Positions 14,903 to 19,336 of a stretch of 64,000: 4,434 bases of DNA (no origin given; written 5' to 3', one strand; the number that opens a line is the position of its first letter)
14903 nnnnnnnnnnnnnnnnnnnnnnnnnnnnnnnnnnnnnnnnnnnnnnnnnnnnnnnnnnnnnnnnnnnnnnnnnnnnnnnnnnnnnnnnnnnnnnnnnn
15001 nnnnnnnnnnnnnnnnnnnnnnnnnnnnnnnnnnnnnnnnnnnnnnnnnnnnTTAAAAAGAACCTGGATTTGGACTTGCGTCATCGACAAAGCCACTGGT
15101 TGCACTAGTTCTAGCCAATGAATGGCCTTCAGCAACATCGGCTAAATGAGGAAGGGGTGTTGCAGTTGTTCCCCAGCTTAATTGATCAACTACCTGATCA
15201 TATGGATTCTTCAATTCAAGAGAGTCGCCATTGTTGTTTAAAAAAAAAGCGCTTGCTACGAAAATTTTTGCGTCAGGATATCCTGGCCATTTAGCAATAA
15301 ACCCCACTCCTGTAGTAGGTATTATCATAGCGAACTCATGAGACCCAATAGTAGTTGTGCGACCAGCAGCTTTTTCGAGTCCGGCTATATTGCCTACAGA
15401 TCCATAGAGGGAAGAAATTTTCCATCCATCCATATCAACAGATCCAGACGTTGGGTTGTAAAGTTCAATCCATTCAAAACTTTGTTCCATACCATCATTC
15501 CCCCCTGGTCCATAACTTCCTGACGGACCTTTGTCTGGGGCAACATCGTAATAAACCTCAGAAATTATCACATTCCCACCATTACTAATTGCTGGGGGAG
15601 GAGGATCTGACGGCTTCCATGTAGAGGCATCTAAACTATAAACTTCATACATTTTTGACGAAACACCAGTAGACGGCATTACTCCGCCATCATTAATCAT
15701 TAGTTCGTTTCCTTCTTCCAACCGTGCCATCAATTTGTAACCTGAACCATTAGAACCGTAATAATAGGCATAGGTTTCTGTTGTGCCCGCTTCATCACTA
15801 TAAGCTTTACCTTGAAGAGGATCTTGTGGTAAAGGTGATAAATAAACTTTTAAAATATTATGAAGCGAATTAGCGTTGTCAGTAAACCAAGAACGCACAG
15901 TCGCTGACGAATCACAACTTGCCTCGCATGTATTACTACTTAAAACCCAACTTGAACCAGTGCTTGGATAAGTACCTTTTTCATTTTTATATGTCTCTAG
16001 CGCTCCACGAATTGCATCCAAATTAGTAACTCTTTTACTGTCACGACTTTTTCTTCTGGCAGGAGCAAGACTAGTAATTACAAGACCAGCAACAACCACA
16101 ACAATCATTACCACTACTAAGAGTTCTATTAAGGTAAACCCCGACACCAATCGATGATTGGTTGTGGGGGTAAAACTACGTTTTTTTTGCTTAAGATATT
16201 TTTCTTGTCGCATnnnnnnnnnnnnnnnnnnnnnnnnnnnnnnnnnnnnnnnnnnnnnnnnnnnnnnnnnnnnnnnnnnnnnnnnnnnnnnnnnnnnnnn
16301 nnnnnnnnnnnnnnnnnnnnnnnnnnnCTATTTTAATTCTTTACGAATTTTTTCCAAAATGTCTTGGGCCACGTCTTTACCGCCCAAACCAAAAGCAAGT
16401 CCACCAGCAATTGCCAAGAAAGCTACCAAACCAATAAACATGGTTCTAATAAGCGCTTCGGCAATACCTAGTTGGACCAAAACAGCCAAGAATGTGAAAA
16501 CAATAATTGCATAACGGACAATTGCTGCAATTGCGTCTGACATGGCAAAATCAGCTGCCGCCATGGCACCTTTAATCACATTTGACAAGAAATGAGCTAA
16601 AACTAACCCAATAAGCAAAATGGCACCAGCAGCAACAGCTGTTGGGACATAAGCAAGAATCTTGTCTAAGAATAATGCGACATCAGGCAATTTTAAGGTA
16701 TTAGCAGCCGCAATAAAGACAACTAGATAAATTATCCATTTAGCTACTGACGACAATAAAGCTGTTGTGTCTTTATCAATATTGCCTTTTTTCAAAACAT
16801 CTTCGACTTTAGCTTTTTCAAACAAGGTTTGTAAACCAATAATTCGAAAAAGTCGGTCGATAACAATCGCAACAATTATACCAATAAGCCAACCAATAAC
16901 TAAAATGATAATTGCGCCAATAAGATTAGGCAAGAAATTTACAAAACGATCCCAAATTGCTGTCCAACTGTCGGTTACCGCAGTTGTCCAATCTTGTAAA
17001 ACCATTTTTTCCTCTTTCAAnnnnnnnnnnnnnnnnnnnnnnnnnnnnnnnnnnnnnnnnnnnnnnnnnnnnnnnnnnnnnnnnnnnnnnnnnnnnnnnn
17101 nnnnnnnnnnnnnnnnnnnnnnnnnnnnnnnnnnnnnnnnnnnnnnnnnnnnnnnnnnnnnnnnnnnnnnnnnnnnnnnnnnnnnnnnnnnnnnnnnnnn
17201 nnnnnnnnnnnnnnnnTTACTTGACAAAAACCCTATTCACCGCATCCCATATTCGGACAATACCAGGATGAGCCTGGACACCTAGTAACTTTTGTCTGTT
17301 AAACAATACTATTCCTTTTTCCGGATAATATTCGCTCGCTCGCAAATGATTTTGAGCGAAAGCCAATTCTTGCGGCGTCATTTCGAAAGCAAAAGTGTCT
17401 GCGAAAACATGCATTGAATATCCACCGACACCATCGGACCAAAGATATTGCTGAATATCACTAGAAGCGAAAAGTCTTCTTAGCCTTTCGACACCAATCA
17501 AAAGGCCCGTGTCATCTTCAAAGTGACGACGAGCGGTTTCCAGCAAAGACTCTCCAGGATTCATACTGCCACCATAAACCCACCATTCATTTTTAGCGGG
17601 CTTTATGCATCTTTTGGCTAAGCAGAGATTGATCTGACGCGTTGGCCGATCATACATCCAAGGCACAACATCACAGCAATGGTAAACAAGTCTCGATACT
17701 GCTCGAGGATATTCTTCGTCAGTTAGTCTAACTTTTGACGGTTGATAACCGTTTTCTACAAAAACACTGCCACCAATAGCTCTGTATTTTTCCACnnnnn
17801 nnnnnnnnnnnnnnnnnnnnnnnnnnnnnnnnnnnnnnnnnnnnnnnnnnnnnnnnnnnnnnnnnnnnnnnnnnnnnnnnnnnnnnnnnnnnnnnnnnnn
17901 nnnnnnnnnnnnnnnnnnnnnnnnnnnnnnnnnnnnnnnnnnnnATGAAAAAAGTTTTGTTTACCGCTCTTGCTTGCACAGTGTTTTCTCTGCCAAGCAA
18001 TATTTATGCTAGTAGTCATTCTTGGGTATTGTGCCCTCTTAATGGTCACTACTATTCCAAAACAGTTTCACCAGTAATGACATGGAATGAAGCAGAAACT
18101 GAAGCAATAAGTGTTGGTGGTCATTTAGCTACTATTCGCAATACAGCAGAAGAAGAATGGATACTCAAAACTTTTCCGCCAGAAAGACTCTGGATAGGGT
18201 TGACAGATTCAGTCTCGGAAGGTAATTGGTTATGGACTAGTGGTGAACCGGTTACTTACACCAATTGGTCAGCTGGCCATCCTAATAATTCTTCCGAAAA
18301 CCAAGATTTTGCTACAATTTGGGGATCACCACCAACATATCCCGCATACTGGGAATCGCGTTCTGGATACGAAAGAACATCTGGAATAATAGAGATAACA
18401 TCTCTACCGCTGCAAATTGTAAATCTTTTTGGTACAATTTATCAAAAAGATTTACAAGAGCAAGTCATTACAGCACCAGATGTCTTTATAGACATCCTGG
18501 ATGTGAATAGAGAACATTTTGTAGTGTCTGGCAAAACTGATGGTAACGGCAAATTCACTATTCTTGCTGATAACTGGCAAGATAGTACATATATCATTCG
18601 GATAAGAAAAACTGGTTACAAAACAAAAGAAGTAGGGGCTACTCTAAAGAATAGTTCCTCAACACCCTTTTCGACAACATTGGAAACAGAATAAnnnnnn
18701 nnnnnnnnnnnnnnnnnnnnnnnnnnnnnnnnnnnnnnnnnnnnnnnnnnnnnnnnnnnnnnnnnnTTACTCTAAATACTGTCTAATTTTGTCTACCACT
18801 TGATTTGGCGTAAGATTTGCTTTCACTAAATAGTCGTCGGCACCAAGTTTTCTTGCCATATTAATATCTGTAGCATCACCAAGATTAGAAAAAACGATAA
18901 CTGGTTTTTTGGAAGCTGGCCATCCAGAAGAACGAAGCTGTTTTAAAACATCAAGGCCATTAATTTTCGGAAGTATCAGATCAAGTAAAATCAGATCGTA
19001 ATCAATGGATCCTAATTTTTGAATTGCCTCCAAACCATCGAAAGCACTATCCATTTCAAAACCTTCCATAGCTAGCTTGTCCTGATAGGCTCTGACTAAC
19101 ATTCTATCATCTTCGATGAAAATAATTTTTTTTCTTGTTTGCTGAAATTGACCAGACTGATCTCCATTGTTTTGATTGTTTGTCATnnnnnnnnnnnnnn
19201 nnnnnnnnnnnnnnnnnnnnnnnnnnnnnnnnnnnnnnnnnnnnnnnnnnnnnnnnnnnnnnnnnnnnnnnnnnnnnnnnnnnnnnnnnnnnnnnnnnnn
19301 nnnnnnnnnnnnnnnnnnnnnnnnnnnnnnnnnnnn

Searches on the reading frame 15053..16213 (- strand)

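Call 63: search_protein_families(library=pfam, proteins=[window:15053-16213:-], max_evalue=0.000001)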
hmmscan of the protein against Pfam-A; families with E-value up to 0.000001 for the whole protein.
window:15053-16213:- (386 aa): 1 family
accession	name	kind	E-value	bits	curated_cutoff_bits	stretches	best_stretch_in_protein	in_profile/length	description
PF00932.25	LTD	-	3.5e-13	50.3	34.3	1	210-348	3-108/109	Lamin Tail Domain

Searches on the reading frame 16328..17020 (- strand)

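Call 63: search_protein_families(library=pfam, proteins=[window:16328-17020:-], max_evalue=0.000001)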
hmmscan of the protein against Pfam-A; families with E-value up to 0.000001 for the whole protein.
window:16328-17020:- (230 aa): 1 family
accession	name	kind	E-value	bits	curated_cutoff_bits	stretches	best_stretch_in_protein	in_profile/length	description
PF05552.17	MS_channel_1st_1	-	9e-18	64.3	22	2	19-64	3-48/50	Mechanosensitive ion channel, conserved TM helix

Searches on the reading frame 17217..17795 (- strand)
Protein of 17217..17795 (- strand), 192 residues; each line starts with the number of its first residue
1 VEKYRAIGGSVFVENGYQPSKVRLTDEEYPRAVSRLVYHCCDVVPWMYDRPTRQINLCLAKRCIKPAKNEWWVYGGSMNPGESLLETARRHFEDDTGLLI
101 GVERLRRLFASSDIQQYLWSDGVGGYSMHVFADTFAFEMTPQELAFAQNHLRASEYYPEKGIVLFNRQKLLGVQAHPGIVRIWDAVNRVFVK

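Call 63: search_protein_families(library=pfam, proteins=[window:17217-17795:-], max_evalue=0.000001)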
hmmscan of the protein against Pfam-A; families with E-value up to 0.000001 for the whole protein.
window:17217-17795:- (192 aa): 1 family
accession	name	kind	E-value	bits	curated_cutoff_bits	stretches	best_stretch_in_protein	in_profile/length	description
PF00293.34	NUDIX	-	5.4e-07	30.1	21.1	1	49-152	12-108/134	NUDIX domain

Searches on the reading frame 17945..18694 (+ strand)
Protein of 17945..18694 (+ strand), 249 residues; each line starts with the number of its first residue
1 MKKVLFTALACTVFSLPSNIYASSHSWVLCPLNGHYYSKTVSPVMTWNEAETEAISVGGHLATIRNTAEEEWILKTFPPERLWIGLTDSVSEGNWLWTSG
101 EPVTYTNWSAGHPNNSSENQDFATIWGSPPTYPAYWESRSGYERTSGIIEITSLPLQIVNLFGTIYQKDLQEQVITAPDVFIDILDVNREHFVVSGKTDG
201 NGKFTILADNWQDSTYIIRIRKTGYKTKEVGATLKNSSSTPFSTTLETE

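Call 64: search_protein_families(library=pfam, proteins=[window:17945-18694:+], max_evalue=0.000001)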
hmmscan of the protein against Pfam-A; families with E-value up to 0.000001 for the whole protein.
window:17945-18694:+ (249 aa): 1 family
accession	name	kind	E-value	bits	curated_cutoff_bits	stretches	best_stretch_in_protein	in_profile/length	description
PF00059.27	Lectin_C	-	1.8e-14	54.8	22.6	1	45-125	3-85/107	Lectin C-type domain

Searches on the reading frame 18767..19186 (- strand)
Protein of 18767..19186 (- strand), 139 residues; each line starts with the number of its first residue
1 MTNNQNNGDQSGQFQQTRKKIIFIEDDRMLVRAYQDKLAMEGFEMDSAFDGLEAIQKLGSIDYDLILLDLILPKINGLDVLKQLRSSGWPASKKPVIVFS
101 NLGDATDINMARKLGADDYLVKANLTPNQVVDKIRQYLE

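Call 64: search_protein_families(library=pfam, proteins=[window:18767-19186:-], max_evalue=0.000001)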
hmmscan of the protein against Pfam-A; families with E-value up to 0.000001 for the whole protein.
window:18767-19186:- (139 aa): 1 family
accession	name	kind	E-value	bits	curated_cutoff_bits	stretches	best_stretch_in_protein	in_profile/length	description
PF00072.30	Response_reg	-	2.3e-20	73.2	30.2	1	21-134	1-110/111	Response regulator receiver domain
